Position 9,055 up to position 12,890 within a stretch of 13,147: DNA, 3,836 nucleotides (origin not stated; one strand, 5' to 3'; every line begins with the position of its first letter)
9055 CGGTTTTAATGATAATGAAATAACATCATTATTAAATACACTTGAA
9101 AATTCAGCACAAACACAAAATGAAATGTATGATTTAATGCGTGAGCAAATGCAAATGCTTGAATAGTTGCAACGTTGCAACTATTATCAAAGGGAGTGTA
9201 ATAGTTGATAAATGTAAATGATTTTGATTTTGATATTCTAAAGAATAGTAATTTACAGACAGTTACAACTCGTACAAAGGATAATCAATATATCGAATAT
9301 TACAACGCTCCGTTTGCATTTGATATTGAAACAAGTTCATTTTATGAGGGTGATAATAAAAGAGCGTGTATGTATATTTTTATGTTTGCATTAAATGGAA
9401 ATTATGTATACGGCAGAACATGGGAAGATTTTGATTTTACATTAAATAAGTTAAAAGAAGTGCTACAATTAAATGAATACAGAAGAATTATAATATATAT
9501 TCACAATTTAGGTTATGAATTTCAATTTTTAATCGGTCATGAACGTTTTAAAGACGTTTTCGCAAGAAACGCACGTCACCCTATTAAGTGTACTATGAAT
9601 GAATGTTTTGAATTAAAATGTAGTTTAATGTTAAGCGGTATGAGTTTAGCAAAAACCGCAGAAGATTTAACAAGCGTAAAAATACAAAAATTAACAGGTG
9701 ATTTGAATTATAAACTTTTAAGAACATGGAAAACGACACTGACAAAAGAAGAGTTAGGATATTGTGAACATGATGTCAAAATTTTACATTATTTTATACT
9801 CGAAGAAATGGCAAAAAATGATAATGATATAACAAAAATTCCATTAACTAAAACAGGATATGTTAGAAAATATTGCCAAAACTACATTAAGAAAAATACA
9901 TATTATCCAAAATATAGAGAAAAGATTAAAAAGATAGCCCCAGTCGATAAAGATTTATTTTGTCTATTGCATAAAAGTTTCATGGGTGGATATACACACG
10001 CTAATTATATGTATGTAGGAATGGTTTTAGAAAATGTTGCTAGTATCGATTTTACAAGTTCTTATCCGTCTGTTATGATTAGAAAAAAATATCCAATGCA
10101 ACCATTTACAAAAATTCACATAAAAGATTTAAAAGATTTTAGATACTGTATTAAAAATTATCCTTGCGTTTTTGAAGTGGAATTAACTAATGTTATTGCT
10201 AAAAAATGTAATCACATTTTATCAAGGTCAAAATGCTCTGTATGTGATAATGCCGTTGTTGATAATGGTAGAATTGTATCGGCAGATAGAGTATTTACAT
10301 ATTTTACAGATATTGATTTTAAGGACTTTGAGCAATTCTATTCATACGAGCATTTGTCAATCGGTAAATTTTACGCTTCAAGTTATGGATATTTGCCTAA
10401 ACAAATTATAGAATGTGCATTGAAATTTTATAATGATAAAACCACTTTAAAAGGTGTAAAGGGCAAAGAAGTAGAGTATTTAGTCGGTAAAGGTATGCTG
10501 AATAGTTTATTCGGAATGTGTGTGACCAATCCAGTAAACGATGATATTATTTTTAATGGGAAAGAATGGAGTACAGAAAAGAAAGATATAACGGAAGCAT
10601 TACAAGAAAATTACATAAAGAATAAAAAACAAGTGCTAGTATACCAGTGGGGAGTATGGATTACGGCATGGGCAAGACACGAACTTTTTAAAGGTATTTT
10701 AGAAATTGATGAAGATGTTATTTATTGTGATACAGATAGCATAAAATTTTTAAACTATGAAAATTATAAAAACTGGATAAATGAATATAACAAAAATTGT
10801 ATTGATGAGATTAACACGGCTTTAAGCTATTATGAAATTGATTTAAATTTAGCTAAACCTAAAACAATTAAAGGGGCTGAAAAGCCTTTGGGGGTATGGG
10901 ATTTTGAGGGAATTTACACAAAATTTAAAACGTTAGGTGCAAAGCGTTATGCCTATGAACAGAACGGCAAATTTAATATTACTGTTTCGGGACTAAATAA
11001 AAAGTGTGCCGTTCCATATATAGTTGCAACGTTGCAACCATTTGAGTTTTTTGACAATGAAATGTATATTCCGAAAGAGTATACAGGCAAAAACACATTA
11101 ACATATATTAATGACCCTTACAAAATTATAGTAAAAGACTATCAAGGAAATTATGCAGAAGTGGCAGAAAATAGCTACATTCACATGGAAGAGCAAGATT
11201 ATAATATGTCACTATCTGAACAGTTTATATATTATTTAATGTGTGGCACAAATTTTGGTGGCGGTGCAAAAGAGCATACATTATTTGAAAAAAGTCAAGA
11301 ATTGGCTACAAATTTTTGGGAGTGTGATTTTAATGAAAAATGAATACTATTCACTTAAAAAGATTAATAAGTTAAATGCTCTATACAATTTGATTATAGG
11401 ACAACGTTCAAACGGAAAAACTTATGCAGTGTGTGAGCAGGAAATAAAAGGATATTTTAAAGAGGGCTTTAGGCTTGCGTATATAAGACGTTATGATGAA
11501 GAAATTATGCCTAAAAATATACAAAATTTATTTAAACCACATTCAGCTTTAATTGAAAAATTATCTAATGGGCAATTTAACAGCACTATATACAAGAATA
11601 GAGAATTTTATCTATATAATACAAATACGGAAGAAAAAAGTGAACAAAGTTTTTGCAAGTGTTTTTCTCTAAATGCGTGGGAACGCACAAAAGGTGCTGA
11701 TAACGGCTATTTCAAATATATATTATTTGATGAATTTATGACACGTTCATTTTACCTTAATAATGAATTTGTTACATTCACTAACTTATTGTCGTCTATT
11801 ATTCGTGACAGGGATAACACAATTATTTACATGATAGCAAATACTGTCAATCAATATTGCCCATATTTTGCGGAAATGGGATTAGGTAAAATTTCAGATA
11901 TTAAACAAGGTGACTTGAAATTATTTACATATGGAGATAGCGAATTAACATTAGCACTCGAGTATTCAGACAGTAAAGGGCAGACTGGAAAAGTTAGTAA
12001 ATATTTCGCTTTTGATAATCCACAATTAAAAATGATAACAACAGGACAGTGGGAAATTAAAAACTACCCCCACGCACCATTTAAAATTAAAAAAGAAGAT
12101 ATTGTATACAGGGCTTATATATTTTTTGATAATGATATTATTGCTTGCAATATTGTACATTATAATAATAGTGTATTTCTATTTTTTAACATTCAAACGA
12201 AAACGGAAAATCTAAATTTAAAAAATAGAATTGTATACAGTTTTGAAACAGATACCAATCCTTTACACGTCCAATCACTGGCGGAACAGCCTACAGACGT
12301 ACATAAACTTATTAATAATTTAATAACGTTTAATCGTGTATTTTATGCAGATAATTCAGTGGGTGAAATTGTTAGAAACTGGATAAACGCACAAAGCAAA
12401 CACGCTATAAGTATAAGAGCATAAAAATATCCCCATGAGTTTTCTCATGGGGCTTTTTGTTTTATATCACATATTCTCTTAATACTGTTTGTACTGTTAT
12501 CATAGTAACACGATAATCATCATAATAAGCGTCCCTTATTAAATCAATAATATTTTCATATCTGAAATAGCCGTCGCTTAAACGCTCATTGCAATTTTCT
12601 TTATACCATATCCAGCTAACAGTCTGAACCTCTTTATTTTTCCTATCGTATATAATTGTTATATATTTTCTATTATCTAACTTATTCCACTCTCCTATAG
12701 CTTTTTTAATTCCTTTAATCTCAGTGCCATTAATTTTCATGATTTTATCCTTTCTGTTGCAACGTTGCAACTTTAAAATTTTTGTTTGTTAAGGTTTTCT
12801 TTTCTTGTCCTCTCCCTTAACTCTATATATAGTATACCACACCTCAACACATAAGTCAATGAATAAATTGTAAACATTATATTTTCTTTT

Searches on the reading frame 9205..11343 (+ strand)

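Call 12: search_protein_families(library=phrogs, proteins=[window:9205-11343:+], max_evalue=0.01)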
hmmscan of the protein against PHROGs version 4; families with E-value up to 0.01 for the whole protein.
window:9205-11343:+ (712 aa): 2 families
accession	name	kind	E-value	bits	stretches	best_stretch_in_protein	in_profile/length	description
phrog_1907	-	DNA, RNA and nucleotide metabolism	3.2e-62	212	1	36-670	18-624/629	DNA polymerase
phrog_17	-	DNA, RNA and nucleotide metabolism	6.5e-06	25.4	1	26-193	663-816/1445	DNA polymerase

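Call 13: search_protein_families(library=pfam, proteins=[window:9205-11343:+], max_evalue=0.01)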
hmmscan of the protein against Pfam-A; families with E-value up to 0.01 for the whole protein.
window:9205-11343:+ (712 aa): 2 families
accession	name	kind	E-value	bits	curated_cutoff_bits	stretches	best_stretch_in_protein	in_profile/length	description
PF03175.18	DNA_pol_B_2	-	5.9e-15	55.6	25.8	1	160-528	118-466/468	DNA polymerase type B, organellar and viral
PF01612.26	DNA_pol_A_exo1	-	0.0013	19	23.6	1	18-198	2-164/173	3'-5' exonuclease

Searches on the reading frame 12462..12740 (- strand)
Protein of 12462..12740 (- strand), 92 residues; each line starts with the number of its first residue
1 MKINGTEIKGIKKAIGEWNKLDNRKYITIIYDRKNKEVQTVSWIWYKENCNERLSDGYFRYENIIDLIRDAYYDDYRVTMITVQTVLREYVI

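Call 12: search_protein_families(library=phrogs, proteins=[window:12462-12740:-], max_evalue=0.01)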
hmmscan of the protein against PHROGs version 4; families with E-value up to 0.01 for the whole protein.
window:12462-12740:- (92 aa): 0 families

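Call 13: search_protein_families(library=pfam, proteins=[window:12462-12740:-], max_evalue=0.01)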
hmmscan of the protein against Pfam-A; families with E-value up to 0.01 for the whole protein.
window:12462-12740:- (92 aa): 0 families

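Call 30: search_protein_families(library=ncbifam, proteins=[window:12462-12740:-], max_evalue=1)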
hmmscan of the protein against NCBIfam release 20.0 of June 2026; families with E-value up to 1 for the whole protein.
window:12462-12740:- (92 aa): 3 families
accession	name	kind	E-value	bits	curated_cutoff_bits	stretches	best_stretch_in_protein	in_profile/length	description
NF009763.0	PRK13264.1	equivalog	0.012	15.6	220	1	27-75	104-152/178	3-hydroxyanthranilate 3,4-dioxygenase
NF038016.1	sporang_Gsm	equivalog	0.013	14.9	240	1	2-48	28-74/316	sporangiospore maturation cell wall hydrolase GsmA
TIGR03037.1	anthran_nbaC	equivalog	0.043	13.8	145.95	1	27-76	97-146/159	3-hydroxyanthranilate 3,4-dioxygenase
